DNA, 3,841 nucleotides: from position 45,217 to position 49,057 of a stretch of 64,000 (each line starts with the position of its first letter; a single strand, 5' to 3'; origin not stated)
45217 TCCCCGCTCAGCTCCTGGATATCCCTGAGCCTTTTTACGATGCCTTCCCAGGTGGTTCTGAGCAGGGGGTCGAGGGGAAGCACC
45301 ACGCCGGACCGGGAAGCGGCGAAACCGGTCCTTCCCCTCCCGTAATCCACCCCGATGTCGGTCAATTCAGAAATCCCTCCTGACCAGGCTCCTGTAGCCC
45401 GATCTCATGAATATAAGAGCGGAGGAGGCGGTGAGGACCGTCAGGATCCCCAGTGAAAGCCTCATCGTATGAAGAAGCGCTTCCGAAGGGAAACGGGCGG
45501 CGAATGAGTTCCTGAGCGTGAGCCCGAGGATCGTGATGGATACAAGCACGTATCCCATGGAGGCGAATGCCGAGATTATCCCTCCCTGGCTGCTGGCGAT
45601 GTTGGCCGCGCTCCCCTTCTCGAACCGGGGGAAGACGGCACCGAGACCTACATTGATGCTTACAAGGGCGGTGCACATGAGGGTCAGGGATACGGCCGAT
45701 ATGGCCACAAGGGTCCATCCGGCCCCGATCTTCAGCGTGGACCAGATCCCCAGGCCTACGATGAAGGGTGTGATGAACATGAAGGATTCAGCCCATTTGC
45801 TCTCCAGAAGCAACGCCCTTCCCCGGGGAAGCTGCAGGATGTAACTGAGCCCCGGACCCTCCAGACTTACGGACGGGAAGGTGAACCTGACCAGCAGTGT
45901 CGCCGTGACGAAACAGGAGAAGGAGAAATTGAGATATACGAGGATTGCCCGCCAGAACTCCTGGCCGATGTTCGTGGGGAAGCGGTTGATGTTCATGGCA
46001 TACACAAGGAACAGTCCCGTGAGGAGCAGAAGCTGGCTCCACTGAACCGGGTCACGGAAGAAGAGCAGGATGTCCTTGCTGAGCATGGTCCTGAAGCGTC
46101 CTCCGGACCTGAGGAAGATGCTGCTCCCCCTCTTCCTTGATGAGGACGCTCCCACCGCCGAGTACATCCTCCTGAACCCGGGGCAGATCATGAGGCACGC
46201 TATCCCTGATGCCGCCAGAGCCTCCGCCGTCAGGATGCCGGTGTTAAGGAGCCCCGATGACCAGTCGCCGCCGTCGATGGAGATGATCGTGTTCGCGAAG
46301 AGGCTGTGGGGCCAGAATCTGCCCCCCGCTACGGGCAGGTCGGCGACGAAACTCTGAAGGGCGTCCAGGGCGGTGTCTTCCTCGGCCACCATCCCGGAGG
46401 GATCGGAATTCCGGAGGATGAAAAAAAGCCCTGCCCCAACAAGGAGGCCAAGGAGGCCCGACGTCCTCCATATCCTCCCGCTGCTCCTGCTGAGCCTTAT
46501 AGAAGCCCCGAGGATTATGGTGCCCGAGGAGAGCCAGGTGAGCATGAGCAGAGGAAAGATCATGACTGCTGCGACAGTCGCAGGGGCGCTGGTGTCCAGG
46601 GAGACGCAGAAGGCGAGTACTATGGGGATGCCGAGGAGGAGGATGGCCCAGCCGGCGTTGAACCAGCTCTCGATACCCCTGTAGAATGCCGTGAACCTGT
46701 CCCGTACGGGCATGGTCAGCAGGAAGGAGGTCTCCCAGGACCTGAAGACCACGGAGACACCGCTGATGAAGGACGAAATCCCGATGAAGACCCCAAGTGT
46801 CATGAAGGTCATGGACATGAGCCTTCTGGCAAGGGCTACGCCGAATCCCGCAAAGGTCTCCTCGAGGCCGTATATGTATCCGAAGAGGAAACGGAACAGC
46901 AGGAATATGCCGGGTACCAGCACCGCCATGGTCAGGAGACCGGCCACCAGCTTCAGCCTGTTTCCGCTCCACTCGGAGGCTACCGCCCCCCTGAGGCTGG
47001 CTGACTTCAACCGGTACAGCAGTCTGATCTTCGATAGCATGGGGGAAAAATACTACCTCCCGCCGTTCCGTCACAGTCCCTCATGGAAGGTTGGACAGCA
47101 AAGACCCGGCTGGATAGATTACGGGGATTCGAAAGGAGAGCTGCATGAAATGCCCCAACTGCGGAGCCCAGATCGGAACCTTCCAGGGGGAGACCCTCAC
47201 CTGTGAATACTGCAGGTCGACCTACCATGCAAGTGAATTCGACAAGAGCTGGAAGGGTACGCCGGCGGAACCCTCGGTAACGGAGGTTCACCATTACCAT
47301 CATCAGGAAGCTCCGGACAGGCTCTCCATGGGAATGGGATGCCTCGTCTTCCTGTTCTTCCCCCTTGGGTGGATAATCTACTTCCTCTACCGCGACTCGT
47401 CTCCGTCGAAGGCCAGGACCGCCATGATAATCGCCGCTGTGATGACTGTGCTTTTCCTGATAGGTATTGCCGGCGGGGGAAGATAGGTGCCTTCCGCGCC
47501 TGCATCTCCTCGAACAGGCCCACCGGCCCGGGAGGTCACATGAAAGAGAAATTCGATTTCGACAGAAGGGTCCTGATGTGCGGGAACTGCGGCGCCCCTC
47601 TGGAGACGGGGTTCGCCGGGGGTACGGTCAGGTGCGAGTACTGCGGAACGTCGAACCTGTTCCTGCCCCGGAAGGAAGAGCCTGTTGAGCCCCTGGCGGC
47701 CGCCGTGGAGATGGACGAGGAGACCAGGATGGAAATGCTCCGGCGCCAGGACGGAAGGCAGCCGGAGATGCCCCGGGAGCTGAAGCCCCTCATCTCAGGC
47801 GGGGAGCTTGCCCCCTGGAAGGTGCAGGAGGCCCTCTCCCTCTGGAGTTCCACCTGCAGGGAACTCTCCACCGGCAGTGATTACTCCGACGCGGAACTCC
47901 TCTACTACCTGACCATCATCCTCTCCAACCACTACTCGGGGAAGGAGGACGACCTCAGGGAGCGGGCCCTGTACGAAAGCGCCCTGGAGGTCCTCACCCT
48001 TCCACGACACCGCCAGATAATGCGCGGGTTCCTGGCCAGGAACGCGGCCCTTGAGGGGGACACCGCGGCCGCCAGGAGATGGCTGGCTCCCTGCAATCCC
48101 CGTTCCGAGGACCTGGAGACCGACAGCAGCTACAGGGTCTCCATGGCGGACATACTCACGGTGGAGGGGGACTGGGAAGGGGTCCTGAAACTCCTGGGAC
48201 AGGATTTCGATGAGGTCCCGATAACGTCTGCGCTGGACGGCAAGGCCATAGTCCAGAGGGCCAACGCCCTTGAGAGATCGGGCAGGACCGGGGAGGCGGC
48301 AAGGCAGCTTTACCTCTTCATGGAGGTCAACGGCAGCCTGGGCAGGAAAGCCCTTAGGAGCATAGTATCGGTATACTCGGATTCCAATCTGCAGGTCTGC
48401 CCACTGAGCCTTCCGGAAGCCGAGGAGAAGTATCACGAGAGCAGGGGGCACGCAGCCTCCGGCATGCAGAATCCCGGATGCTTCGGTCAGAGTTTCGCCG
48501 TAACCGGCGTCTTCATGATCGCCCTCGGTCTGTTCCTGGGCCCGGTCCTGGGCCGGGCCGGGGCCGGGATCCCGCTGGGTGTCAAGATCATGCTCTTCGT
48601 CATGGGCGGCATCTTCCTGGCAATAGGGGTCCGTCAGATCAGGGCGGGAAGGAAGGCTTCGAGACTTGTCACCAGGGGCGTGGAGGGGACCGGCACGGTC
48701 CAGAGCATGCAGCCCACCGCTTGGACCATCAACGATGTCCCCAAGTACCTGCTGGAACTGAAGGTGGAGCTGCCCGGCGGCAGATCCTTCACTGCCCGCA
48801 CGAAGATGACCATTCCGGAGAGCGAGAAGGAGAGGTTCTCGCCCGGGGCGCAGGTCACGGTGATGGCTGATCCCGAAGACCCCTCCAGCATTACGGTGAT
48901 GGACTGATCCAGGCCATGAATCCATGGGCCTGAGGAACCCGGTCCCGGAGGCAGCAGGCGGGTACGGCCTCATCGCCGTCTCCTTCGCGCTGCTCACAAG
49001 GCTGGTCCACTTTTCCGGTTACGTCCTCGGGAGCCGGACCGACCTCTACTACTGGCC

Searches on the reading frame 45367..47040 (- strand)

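Call 51: search_protein_families(library=pfam, proteins=[window:45367-47040:-], max_evalue=0.01)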
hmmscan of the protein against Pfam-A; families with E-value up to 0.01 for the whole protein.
window:45367-47040:- (557 aa): 1 family
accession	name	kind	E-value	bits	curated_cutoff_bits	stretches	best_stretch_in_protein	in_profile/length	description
PF16949.11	ABC_tran_2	-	1.6e-62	212.5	25.7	1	45-555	24-540/542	Putative ATP-binding cassette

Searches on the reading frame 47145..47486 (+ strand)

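Call 51: search_protein_families(library=pfam, proteins=[window:47145-47486:+], max_evalue=0.01)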
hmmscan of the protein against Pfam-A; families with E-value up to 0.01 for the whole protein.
window:47145-47486:+ (113 aa): 1 family
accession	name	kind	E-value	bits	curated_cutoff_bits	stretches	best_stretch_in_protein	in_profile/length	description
PF20237.3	DUF6594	-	0.0042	17.4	30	1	36-108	162-215/238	Family of unknown function (DUF6594)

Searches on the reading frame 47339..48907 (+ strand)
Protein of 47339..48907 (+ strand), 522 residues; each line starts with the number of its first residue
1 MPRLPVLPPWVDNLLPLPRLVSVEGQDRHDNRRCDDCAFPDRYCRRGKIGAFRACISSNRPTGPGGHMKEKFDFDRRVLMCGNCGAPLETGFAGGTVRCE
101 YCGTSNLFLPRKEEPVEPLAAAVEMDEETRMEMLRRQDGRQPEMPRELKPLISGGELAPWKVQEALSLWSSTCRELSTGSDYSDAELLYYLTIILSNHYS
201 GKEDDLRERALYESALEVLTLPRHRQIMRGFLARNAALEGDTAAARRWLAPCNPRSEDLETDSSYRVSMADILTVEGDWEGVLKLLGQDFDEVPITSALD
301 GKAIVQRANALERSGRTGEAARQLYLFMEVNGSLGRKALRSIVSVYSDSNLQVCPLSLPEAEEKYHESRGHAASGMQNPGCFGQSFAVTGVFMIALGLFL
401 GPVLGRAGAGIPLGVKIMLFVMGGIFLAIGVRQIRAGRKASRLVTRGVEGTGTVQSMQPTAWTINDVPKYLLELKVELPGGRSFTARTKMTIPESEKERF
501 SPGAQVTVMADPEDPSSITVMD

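Call 51: search_protein_families(library=pfam, proteins=[window:47339-48907:+], max_evalue=0.01)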
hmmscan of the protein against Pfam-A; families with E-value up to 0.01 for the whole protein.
window:47339-48907:+ (522 aa): 1 family
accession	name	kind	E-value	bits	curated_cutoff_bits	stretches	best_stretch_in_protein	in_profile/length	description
PF24432.1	DUF7555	-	0.0091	16.5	28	0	390-446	15-71/133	Family of unknown function (DUF7555)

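Call 52: search_protein_families(library=ncbifam, proteins=[window:47339-48907:+], max_evalue=0.01)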
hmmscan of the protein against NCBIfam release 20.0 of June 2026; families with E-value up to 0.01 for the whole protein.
window:47339-48907:+ (522 aa): 0 families
